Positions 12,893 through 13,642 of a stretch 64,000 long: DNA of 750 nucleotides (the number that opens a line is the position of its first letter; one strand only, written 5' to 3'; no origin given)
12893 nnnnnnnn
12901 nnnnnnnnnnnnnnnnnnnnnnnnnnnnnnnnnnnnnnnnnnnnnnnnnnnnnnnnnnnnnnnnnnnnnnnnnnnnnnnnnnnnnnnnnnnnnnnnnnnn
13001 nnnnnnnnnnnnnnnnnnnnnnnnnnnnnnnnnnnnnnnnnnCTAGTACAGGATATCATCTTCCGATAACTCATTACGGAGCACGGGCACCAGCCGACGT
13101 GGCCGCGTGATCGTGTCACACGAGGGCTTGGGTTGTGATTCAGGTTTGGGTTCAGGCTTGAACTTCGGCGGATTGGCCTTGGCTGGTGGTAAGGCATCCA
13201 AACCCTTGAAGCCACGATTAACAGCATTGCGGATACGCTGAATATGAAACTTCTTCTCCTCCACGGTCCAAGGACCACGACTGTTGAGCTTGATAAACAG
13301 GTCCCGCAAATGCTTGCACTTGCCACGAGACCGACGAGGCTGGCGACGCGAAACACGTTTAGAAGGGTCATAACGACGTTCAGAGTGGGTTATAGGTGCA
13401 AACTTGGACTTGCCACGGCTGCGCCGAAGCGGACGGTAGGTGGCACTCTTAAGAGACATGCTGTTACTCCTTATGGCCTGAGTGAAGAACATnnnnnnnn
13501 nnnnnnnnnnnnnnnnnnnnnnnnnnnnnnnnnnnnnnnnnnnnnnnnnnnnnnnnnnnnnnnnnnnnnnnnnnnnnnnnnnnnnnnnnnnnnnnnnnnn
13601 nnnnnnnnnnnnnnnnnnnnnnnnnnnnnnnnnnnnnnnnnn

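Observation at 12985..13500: GC-rich island 1: self-contained gene for an extremely basic RRSRGK-repeat protein, sharing a divergent promoter region with secG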

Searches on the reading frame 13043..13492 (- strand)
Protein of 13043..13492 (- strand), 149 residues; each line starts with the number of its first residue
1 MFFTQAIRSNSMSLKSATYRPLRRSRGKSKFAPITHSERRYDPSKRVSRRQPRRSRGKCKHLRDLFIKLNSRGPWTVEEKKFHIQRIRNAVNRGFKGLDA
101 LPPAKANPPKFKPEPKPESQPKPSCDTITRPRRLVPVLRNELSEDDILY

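Call 11: search_protein_families(library=pfam, proteins=[window:13043-13492:-], max_evalue=1)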
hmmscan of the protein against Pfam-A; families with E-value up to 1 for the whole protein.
window:13043-13492:- (149 aa): 0 families

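Call 12: search_protein_families(library=phrogs, proteins=[window:13043-13492:-], max_evalue=1)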
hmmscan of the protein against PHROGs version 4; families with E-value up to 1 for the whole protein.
window:13043-13492:- (149 aa): 0 families

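Call 13: find_homologous_proteins(query=window:13043-13492:-, max_evalue=0.01)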
Query window:13043-13492:- (149 aa): 2 proteins with E <= 0.01 among 13 candidates.
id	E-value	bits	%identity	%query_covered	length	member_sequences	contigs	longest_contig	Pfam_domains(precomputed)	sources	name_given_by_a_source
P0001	2.8e-77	276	92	93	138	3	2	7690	-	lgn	-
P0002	2.8e-69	250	85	93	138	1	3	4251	-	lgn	-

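Call 14: find_encoding_contigs(protein=P0001, flank=10000, max_places=10)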
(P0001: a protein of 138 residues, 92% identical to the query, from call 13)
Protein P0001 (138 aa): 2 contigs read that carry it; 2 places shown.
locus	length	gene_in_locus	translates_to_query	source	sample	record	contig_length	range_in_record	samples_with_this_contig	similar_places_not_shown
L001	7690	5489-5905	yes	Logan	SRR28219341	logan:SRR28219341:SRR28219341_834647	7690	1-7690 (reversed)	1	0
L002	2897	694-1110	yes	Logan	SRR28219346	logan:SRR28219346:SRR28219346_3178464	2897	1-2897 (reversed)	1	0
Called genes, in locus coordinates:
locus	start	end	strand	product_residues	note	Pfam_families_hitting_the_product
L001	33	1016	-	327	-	PF00579:tRNA-synt_1b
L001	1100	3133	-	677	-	PF00753:Lactamase_B, PF12706:Lactamase_B_2, PF22505:RNase_J_b_CASP, PF17770:RNase_J_C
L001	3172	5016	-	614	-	PF00496:SBP_bac_5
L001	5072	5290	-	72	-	PF03840:SecG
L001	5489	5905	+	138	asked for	-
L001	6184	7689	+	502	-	?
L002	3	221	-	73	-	?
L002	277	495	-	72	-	PF03840:SecG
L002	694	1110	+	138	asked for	-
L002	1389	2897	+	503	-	?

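Call 15: find_encoding_contigs(protein=P0002, flank=10000, max_places=10)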
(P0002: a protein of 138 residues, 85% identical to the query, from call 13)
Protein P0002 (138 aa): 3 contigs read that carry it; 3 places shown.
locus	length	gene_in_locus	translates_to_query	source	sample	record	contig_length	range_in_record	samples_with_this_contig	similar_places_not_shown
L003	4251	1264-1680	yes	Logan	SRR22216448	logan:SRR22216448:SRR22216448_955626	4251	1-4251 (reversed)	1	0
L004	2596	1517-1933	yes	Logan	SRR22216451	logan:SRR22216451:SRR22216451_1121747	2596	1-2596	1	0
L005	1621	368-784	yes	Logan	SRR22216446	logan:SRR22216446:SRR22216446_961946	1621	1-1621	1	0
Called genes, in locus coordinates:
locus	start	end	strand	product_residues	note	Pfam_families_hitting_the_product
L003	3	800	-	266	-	?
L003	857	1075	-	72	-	PF03840:SecG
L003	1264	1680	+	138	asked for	-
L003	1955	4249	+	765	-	?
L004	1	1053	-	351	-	?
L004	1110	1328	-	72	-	PF03840:SecG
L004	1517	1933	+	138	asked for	-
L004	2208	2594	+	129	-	?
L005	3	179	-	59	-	?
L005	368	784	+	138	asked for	-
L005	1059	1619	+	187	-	?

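Call 33: predict_structure(alignment_id=A2)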
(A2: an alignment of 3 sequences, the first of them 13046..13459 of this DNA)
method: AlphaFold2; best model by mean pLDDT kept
length: 138 residues; sequences in the alignment: 3
mean_pLDDT: 59.3   pTM: 0.24
mean pLDDT of the five models: 59.3, 59.0, 56.9, 55.6, 53.4
residues with pLDDT >= 90: 0; 70-90: 22; 50-70: 104; < 50: 12
segments of 3 or more residues with pLDDT < 50: none
pLDDT, mean of each block of 10 residues (from residue 1): 54 54 54 55 59 70 75 74 58 52 62 53 57 51
secondary structure, 60 per line:
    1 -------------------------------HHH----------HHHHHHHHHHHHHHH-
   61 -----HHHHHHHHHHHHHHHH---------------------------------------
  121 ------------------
elements in order: H45-59 H66-81
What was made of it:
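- Tried and rejected: AlphaFold2 with 3 sequences was poor (pLDDT 59, call 33).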

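Call 34: search_protein_representatives(alignment_id=A2)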
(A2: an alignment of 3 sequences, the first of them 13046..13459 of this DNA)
Query: 3 sequences, 138 profile positions. Proteins with E-value up to 0.001 (for the whole library): 7; up to 1e-10: 5; up to 1e-30: 1. The best 7 are listed.
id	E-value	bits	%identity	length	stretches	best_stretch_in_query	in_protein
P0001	2.2e-86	303.4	-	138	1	1-138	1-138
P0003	3.5e-24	101.9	-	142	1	27-109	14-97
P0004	1.6e-15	73.9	-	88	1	39-113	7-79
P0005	9.0e-12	61.7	-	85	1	43-109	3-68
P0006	6.7e-11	58.9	-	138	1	42-113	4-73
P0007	3.9e-05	40.2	-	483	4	40-73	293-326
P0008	1.8e-04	38.1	-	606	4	24-64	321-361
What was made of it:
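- No donor-side homologs appear among 1.84 billion cluster representatives (call 34).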

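Call 36: find_encoding_contigs(protein=P0003, flank=10000, max_places=6)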
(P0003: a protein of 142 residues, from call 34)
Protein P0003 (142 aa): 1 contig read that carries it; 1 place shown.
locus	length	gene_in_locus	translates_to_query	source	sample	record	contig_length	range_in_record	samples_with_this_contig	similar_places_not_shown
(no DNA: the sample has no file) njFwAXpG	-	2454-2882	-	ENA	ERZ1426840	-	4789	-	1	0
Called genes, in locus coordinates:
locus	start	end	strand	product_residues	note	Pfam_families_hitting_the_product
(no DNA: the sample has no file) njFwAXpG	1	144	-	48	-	?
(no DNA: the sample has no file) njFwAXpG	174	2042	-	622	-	PF00496:SBP_bac_5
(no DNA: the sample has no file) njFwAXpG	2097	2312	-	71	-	PF03840:SecG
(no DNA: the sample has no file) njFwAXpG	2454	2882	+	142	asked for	-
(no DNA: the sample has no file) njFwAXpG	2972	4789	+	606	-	?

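Call 37: find_encoding_contigs(protein=P0006, flank=10000, max_places=6)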
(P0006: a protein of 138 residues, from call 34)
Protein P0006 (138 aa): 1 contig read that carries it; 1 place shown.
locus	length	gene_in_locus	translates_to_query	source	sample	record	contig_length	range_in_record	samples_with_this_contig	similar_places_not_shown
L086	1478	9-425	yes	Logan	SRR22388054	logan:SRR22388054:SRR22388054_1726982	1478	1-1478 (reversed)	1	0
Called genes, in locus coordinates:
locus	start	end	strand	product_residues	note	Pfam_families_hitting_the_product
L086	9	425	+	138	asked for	-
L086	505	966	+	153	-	-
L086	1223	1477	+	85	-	?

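Call 38: find_encoding_contigs(protein=P0004, flank=10000, max_places=6)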
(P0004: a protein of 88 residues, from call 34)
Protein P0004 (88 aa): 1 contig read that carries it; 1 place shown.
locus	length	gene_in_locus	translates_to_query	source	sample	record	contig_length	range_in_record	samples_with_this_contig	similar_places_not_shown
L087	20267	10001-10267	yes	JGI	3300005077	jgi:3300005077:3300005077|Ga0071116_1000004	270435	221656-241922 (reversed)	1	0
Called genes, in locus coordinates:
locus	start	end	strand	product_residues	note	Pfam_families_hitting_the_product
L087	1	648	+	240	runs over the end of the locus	PF01209:Ubie_methyltran, PF13489:Methyltransf_23, PF07021:MetW (weak), PF13847:Methyltransf_31, PF08241:Methyltransf_11, PF08242:Methyltransf_12, PF13649:Methyltransf_25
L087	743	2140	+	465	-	PF02878:PGM_PMM_I, PF02879:PGM_PMM_II, PF02880:PGM_PMM_III, PF00408:PGM_PMM_IV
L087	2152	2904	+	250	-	PF01145:Band_7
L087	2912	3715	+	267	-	PF01177:Asp_Glu_race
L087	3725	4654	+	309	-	PF00056:Ldh_1_N, PF02866:Ldh_1_C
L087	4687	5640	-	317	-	PF00579:tRNA-synt_1b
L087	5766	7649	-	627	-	PF00753:Lactamase_B, PF12706:Lactamase_B_2, PF22505:RNase_J_b_CASP, PF17770:RNase_J_C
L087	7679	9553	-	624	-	PF00496:SBP_bac_5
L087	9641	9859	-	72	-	PF03840:SecG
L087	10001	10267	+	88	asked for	-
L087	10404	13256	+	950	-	PF00005:ABC_tran (faint), PF01637:ATPase_2 (faint), PF02463:SMC_N (faint), PF03193:RsgA_GTPase (faint), PF13191:AAA_16 (faint), PF13304:AAA_21 (faint), PF17760:UvrA_inter, PF17755:UvrA_DNA-bind, +3 more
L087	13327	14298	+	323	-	-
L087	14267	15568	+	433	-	PF04932:Wzy_C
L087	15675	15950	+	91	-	PF00166:Cpn10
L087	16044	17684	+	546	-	PF00118:Cpn60_TCP1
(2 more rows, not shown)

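Call 39: find_encoding_contigs(protein=P0005, flank=10000, max_places=6)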
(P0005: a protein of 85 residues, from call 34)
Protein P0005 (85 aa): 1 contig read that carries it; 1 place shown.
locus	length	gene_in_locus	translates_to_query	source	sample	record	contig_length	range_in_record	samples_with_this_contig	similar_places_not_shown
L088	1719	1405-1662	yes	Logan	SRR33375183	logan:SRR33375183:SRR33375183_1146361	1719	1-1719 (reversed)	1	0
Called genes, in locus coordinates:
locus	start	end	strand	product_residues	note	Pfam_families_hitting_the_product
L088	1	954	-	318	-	?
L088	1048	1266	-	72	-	PF03840:SecG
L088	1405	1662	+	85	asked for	-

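Call 43: find_homologous_proteins(query=A3, max_evalue=0.01)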
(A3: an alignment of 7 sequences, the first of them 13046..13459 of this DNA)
Query A3 (7 sequences) (138 aa, profile of the alignment): 9 proteins with E <= 0.01 among 8000 candidates.
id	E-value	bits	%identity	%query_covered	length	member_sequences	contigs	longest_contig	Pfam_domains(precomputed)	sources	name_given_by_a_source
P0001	5.7e-55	203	92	100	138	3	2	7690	-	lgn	-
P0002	9.2e-54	199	85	100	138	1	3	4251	-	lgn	-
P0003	1.3e-50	189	50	60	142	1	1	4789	-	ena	-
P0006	6.3e-33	132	41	53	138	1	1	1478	-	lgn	-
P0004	9.3e-30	121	53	49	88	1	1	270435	-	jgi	-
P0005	2.7e-25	107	48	35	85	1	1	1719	-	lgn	-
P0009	6.5e-22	96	46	49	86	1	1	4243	-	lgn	-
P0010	6.0e-21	93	46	35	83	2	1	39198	-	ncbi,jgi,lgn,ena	-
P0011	3.2e-19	87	41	46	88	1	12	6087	-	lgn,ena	-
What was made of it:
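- There are 9 homologous clusters (calls 13, 34, 43).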

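Call 45: find_encoding_contigs(protein=P0010, flank=10000, max_places=4)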
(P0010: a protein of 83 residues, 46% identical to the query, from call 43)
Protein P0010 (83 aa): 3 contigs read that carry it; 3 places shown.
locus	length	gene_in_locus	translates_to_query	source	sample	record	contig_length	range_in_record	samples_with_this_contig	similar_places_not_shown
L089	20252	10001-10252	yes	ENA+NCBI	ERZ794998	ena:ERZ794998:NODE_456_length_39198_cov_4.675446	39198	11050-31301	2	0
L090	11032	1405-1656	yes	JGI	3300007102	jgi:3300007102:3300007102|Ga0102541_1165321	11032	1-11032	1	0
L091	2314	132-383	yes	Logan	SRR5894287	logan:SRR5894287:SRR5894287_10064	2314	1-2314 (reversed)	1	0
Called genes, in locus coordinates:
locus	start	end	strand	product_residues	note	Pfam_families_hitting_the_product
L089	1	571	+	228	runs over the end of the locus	PF01209:Ubie_methyltran, PF13489:Methyltransf_23, PF05175:MTS (weak), PF07021:MetW (weak), PF13847:Methyltransf_31, PF08241:Methyltransf_11, PF08242:Methyltransf_12, PF13649:Methyltransf_25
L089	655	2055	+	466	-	PF02878:PGM_PMM_I, PF02879:PGM_PMM_II, PF02880:PGM_PMM_III, PF00408:PGM_PMM_IV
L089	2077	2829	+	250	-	PF01145:Band_7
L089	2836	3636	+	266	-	PF01177:Asp_Glu_race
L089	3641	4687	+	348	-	PF00389:2-Hacid_dh, PF02826:2-Hacid_dh_C, PF01262:AlaDh_PNT_C (weak), PF03446:NAD_binding_2 (weak), PF07991:KARI_N (weak)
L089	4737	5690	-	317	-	PF00579:tRNA-synt_1b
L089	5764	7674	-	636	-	PF00753:Lactamase_B, PF12706:Lactamase_B_2, PF22505:RNase_J_b_CASP, PF07521:RMMBL (weak), PF17770:RNase_J_C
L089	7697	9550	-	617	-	PF00496:SBP_bac_5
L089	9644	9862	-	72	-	PF03840:SecG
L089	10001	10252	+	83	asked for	-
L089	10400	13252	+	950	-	PF00005:ABC_tran (faint), PF01637:ATPase_2 (faint), PF02463:SMC_N (faint), PF03193:RsgA_GTPase (faint), PF13191:AAA_16 (faint), PF13304:AAA_21 (faint), PF17760:UvrA_inter, PF17755:UvrA_DNA-bind, +3 more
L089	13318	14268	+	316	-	-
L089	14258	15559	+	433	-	PF04932:Wzy_C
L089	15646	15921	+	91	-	PF00166:Cpn10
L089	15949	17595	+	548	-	PF00118:Cpn60_TCP1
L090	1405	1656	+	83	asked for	-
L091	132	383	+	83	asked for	-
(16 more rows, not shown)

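Call 46: find_encoding_contigs(protein=P0011, flank=6000, max_places=6)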
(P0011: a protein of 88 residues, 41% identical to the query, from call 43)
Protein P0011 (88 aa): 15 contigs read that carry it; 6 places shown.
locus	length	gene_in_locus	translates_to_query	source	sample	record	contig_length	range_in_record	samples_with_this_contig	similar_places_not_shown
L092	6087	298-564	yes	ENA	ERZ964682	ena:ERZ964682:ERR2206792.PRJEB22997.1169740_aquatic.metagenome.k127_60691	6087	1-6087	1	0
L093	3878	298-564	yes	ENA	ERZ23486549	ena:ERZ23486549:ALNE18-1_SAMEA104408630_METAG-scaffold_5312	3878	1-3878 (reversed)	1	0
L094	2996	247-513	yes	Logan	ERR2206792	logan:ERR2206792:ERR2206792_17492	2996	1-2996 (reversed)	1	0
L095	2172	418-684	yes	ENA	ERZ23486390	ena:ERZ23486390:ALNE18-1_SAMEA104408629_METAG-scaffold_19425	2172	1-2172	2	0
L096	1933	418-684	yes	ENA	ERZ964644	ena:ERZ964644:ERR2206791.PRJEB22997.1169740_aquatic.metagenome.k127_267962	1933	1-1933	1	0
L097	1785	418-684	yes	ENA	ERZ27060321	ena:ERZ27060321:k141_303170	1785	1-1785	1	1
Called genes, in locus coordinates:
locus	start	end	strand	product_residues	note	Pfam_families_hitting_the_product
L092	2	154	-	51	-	?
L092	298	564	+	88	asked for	-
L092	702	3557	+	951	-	PF00005:ABC_tran (faint), PF01637:ATPase_2 (faint), PF02463:SMC_N (faint), PF03193:RsgA_GTPase (faint), PF13191:AAA_16 (faint), PF13304:AAA_21 (faint), PF17760:UvrA_inter, PF17755:UvrA_DNA-bind, +4 more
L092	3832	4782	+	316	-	-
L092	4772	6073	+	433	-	PF04932:Wzy_C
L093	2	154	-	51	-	?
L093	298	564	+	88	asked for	-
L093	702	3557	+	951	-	PF00005:ABC_tran (faint), PF01637:ATPase_2 (faint), PF02463:SMC_N (faint), PF03193:RsgA_GTPase (faint), PF13191:AAA_16 (faint), PF13304:AAA_21 (faint), PF17760:UvrA_inter, PF17755:UvrA_DNA-bind, +4 more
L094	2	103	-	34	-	?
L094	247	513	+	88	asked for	-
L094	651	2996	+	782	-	?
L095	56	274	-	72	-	PF03840:SecG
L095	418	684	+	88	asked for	-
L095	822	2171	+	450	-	?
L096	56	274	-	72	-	PF03840:SecG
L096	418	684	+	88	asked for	-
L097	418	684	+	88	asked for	-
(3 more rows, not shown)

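Call 47: find_encoding_contigs(protein=P0009, flank=6000, max_places=4)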
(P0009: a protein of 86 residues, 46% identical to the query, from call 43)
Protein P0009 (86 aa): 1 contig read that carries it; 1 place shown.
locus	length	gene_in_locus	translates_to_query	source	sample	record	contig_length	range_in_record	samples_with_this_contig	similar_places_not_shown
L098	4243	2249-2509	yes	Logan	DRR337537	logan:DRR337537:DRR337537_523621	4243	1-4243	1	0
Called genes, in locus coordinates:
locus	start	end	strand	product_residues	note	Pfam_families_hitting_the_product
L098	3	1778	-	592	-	?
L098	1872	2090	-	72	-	PF03840:SecG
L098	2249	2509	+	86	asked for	-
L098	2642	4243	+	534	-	?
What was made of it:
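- On Recently transferred genomic islet: Calls 14, 15, 36-39 and 45-47.
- Every homolog with readable flanks is secG <- -> X -> uvrA (calls 14, 15, 36, 38, 39, 45-47).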

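Call 51: search_solved_structures(query=A4, max_evalue=10, show_alignments=3)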
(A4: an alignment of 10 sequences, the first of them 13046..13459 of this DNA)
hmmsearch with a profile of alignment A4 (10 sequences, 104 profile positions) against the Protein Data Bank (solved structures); distinct sequences matched with E-value up to 10: 3.
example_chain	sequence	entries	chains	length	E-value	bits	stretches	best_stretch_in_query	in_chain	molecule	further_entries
1h8a_C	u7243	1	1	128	0.51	14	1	17-37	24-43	MYB TRANSFORMING PROTEIN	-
1gv2_A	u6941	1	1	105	2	12.1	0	21-37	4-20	MYB PROTO-ONCOGENE PROTEIN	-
1mse_C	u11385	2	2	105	2.3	11.9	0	21-36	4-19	C-Myb DNA-Binding Domain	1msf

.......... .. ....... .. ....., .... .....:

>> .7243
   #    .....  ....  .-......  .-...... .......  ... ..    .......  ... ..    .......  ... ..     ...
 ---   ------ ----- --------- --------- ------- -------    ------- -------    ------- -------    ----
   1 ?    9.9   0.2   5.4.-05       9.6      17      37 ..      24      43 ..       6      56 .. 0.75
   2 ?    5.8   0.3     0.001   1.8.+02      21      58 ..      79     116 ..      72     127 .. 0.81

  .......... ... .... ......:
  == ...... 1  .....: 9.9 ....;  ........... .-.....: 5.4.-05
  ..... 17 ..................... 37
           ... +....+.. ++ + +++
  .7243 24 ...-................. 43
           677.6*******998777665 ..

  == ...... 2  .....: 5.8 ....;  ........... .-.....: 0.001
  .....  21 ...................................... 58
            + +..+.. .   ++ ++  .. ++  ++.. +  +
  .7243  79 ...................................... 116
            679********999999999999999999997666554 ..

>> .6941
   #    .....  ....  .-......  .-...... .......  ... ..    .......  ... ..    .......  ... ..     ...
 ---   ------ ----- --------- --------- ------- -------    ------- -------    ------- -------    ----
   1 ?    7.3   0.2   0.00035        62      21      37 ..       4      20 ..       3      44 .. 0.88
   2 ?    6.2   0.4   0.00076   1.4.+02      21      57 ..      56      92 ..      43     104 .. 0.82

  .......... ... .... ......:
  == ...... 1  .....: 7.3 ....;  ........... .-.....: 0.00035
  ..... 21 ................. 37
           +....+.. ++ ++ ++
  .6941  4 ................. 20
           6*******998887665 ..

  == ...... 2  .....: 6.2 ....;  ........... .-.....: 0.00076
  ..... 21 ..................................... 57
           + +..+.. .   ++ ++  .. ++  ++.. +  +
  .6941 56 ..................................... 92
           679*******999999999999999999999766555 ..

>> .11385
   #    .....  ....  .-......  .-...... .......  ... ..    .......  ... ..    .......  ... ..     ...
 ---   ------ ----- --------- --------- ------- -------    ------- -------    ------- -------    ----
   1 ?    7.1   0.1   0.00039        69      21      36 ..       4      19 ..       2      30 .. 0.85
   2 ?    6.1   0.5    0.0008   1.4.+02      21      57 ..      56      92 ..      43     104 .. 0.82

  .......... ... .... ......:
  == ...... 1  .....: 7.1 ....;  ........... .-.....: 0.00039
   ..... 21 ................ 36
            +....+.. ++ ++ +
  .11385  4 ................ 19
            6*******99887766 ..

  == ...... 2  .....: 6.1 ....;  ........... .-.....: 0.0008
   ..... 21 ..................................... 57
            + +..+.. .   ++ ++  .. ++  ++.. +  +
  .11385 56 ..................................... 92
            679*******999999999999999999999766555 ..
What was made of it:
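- On Myb/SANT DNA-binding domain: Calls 51 (E = 0.5-2.3), 52 (no Pfam hit), 84 (hhalign probability 32% over 14 columns) and 58 (no third helix).
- Closest known: Myb/SANT repeat. Same: These were the only PDB sequences retrieved (call 51).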

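Call 52: search_protein_families(library=pfam, alignment_id=A4, max_evalue=10)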
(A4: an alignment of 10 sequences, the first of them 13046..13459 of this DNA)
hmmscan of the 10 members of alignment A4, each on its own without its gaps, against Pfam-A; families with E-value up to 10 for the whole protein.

A. member 1, window:13046-13459:- (138 aa): 0 families

B. families by the number of members that match (of 10 scanned): 5 families
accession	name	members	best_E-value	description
PF07564.17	DUF1542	2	0.16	Domain of Unknown Function (DUF1542)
PF20223.3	DUF6582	1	0.093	Family of unknown function (DUF6582)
PF19866.4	DUF6339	1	0.17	Family of unknown function (DUF6339)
PF12464.13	Mac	1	0.18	Maltose acetyltransferase hexapeptide capping motif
PF19075.5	DUF5771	1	0.38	Family of unknown function (DUF5771)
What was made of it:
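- Closest known: Myb/SANT repeat. Different: No Pfam Myb model matches (call 52).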

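Call 58: predict_structure(alignment_id=A4)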
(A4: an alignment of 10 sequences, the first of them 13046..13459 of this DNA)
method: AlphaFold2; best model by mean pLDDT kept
length: 138 residues; sequences in the alignment: 10
mean_pLDDT: 67.1   pTM: 0.38
mean pLDDT of the five models: 67.1, 65.3, 64.9, 63.8, 62.8
residues with pLDDT >= 90: 21; 70-90: 30; 50-70: 75; < 50: 12
segments of 3 or more residues with pLDDT < 50: none
pLDDT, mean of each block of 10 residues (from residue 1): 54 52 56 59 79 90 88 91 81 66 62 52 56 49
secondary structure, 60 per line:
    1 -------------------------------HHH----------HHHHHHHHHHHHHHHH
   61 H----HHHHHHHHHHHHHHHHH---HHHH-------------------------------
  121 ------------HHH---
elements in order: H45-61 H66-82 H86-89
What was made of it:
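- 13187..13339 (-): Conserved core, residues 41-91: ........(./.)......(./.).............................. Predicted helices at 45-61, 66-82 and 86-89. AlphaFold2 with 10 sequences gives pLDDT 79-91 for residues 41-90 and predicts the rest as disordered (call 58).
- Tried and rejected: With 10 sequences the core was confident (call 58).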
